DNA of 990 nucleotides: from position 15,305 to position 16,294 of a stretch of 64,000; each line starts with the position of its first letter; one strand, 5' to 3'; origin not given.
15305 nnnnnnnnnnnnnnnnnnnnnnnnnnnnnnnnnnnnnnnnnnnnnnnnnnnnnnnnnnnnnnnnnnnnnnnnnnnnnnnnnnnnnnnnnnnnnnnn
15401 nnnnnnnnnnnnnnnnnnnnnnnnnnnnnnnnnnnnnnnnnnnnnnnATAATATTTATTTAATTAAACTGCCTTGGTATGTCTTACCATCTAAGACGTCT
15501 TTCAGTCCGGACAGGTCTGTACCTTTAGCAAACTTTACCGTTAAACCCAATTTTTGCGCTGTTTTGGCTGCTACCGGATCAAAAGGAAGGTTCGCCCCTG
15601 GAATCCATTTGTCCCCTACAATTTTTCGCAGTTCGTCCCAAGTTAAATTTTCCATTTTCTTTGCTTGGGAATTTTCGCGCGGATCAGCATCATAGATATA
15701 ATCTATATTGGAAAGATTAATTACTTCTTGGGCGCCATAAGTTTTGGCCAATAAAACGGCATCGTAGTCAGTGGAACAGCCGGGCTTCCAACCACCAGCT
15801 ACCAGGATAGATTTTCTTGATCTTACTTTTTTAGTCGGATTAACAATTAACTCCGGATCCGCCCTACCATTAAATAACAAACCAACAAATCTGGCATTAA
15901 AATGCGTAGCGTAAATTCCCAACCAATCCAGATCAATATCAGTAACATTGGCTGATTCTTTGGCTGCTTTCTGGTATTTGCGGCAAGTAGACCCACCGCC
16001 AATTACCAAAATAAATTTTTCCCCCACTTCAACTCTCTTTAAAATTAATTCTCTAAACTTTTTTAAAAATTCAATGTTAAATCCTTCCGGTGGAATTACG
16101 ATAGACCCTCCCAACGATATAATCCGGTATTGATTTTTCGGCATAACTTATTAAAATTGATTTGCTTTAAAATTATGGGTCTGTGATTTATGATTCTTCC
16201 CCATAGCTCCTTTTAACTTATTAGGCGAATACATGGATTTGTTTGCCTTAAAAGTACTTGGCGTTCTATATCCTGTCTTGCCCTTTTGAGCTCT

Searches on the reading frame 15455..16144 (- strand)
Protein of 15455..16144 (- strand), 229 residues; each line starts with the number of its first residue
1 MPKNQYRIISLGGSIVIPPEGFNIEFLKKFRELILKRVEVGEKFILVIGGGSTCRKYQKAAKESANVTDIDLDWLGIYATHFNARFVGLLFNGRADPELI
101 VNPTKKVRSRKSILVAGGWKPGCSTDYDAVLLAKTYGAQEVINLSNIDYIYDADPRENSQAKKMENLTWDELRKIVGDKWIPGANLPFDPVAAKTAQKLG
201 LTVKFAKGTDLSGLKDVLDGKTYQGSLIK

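Call 48: search_protein_families(library=pfam, proteins=[window:15455-16144:-], max_evalue=0.00001)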
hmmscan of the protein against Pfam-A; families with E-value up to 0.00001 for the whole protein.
window:15455-16144:- (229 aa): 1 family
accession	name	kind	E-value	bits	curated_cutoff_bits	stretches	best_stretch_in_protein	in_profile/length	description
PF00696.33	AA_kinase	-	7e-24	85.3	24.9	1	7-203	3-230/234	Amino acid kinase family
